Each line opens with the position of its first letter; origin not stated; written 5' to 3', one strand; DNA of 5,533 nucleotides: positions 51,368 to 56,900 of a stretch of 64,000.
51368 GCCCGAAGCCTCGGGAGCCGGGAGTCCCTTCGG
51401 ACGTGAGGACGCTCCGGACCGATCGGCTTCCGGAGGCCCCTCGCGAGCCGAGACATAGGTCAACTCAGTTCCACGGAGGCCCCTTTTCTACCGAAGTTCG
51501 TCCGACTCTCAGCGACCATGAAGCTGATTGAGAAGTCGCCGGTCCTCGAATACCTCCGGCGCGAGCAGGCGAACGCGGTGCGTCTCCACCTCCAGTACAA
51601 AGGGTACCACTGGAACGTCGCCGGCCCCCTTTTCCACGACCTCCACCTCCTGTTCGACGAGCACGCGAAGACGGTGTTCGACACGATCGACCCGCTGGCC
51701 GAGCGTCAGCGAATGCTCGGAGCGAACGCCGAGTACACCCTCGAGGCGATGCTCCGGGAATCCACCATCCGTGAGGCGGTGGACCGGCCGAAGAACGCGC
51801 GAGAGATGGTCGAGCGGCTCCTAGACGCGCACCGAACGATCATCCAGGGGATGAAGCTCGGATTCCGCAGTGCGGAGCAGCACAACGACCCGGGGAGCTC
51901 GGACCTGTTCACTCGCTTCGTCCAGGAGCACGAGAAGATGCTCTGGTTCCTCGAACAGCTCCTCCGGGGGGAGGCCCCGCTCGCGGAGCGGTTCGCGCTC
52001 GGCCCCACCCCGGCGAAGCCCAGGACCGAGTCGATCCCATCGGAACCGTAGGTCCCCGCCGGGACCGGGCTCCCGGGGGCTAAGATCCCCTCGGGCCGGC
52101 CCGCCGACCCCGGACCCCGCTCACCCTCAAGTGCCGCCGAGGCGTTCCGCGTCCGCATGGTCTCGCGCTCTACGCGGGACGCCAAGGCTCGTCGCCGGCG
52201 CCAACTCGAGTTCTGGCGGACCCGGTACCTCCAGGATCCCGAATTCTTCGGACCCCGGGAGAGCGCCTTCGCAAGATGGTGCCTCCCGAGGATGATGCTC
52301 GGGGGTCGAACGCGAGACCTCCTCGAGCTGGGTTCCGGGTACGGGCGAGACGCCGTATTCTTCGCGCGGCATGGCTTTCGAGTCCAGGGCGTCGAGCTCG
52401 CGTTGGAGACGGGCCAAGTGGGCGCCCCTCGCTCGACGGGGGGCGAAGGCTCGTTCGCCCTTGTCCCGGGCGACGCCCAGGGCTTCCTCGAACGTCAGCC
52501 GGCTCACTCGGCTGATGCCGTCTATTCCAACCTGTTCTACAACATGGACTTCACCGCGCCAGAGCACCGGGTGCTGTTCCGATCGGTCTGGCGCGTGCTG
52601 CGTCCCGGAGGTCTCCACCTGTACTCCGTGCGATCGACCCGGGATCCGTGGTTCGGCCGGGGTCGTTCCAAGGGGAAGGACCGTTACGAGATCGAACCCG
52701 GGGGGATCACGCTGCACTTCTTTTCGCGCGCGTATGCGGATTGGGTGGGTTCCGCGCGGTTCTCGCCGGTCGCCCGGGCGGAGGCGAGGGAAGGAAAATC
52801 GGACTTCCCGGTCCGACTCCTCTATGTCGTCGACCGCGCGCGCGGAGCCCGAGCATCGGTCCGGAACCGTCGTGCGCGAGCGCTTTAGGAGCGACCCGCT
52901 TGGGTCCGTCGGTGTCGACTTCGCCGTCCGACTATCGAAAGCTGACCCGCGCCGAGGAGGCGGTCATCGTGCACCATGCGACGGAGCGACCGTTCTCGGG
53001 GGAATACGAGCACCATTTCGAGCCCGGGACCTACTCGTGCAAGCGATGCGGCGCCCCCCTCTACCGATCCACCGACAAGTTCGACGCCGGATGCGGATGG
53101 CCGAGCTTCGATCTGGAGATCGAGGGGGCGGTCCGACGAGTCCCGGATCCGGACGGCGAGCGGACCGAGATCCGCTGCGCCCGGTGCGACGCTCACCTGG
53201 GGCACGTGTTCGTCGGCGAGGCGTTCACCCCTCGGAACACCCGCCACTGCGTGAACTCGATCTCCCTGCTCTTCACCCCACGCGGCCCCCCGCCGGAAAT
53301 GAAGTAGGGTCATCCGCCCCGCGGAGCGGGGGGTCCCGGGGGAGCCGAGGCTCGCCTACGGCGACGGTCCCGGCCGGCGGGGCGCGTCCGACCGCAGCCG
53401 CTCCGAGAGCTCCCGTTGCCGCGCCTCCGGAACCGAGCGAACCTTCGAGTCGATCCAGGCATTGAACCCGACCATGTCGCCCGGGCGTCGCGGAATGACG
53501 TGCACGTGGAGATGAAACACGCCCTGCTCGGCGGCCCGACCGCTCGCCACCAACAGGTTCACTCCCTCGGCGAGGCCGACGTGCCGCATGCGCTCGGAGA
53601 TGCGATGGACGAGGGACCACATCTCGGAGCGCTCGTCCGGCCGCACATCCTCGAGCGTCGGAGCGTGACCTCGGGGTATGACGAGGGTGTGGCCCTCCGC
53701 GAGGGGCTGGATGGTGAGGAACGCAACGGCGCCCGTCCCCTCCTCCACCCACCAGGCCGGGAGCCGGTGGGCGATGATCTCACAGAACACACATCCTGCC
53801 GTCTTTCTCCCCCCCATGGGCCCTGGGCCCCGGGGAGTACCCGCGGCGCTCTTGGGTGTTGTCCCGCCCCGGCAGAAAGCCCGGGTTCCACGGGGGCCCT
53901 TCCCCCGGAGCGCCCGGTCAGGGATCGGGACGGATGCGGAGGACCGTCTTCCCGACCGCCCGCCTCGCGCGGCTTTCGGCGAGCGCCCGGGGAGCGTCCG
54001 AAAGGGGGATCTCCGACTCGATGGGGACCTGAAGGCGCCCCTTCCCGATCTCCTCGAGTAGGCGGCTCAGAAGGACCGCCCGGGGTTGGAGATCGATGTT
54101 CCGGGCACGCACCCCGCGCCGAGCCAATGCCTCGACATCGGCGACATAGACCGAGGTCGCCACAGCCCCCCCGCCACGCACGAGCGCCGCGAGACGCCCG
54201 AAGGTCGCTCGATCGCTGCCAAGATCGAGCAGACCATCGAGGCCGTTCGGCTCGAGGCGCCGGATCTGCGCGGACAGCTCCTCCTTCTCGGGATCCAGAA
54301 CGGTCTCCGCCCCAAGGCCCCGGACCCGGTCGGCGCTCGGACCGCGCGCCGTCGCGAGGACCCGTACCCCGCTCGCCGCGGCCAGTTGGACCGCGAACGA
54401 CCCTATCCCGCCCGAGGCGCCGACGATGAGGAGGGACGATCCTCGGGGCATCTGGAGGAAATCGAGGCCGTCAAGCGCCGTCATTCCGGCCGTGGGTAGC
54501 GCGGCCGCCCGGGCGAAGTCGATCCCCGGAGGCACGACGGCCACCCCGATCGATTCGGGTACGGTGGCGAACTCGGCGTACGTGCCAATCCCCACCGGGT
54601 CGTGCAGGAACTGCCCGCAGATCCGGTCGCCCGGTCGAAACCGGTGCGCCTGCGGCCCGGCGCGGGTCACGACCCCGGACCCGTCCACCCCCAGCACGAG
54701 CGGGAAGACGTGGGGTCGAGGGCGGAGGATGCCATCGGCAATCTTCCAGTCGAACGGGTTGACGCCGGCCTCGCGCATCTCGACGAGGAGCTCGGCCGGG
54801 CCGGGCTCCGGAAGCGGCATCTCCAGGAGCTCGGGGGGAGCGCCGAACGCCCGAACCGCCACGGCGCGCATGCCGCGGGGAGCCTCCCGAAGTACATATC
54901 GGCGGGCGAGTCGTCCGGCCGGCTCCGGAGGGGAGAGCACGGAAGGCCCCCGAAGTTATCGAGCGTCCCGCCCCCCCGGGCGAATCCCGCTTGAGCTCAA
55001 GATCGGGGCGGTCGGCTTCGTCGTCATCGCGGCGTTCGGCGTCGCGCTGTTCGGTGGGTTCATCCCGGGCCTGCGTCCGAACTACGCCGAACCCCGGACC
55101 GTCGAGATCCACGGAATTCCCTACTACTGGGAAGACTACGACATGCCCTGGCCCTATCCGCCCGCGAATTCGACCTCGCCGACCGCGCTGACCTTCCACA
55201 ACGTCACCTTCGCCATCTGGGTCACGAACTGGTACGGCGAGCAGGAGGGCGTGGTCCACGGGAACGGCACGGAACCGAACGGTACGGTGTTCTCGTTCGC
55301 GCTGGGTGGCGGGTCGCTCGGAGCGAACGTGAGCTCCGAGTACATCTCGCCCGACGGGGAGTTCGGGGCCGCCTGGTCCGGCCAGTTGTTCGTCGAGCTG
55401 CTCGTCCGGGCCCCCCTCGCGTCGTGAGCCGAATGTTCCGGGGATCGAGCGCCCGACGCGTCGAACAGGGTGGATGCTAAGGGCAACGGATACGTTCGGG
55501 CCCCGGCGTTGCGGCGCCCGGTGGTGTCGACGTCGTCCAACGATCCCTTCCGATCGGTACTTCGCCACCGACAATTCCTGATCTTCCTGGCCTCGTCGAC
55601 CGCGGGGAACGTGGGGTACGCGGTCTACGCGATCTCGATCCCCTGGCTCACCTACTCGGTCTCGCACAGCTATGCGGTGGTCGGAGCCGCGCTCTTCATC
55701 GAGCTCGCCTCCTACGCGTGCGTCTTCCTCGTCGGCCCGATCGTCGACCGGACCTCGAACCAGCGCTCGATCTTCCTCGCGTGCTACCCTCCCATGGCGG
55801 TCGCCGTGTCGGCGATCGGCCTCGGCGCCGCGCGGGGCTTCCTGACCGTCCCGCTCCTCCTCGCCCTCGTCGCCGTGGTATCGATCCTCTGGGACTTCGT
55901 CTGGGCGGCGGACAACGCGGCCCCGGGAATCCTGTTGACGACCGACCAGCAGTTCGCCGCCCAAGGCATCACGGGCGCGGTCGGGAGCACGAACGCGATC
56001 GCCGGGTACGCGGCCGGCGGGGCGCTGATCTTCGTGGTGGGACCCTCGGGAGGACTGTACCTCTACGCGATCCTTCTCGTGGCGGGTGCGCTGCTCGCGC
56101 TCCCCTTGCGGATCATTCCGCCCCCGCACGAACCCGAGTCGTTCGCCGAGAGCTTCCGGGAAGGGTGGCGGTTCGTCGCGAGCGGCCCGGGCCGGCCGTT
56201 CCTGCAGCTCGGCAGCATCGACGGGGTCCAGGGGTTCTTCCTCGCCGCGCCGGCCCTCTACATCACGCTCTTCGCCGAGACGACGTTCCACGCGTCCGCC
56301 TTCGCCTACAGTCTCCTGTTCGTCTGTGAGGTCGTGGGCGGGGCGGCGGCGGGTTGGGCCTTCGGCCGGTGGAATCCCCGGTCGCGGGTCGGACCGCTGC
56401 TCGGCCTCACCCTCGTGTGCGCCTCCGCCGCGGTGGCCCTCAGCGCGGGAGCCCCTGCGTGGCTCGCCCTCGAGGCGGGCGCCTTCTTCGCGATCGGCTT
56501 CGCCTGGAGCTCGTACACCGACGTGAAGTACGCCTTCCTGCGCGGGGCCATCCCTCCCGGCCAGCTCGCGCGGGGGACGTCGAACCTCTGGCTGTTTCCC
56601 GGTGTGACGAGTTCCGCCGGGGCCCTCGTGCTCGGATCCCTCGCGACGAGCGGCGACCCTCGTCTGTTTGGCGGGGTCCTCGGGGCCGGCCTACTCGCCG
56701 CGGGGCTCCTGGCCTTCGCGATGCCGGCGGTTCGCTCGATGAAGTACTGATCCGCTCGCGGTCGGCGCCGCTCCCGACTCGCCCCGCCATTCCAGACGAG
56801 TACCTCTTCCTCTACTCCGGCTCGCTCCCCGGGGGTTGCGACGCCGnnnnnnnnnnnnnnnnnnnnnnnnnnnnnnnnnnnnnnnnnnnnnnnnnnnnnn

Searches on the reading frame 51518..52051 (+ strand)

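Call 26: search_protein_families(library=pfam, proteins=[window:51518-52051:+], max_evalue=0.0001)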
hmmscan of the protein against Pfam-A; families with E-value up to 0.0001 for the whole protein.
window:51518-52051:+ (177 aa): 1 family
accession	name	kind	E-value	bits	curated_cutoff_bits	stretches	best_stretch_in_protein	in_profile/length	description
PF00210.30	Ferritin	-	3.4e-27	95.6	24.5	1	11-150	2-137/142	Ferritin-like domain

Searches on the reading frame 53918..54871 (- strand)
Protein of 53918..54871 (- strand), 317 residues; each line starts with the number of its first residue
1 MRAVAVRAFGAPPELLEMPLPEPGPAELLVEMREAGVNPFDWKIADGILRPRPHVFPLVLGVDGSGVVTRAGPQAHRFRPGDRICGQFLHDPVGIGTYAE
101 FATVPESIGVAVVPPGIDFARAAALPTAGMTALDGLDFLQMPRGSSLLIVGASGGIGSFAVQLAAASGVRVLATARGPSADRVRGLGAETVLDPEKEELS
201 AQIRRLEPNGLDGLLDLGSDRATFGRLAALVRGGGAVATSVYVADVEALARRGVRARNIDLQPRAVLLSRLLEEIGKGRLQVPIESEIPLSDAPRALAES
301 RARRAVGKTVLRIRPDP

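Call 26: search_protein_families(library=pfam, proteins=[window:53918-54871:-], max_evalue=0.0001)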
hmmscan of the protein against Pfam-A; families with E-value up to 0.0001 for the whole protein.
window:53918-54871:- (317 aa): 3 families
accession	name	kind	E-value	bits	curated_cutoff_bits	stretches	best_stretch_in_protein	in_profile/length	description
PF08240.17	ADH_N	-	1.1e-14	55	23.5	1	24-108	1-98/104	Alcohol dehydrogenase GroES-like domain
PF00107.32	ADH_zinc_N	-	1.5e-11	44.8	31.8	1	155-239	1-87/129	Zinc-binding dehydrogenase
PF13602.12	ADH_zinc_N_2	-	3.6e-11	44.6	27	1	186-311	1-134/134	Zinc-binding dehydrogenase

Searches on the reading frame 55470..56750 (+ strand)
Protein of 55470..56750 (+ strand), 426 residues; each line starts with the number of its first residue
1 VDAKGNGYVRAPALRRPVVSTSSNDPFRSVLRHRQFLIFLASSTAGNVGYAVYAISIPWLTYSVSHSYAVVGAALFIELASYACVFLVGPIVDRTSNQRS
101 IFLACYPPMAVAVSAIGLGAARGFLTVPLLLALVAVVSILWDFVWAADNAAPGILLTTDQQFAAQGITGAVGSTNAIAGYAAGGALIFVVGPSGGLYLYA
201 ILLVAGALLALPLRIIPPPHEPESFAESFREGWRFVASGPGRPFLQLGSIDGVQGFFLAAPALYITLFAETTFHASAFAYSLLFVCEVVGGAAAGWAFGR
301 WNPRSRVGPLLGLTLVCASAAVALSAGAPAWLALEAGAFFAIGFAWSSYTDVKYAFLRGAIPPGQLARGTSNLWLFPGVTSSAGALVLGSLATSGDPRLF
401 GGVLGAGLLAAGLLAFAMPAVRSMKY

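Call 26: search_protein_families(library=pfam, proteins=[window:55470-56750:+], max_evalue=0.0001)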
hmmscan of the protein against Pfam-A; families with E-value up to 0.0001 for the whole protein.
window:55470-56750:+ (426 aa): 2 families
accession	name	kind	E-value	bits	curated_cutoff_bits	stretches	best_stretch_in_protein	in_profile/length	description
PF07690.21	MFS_1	-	3.1e-09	36.6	33.4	1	48-351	10-313/347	Major Facilitator Superfamily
PF05977.19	MFS_3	-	7.5e-06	25.1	27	1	31-347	7-322/524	Transmembrane secretion effector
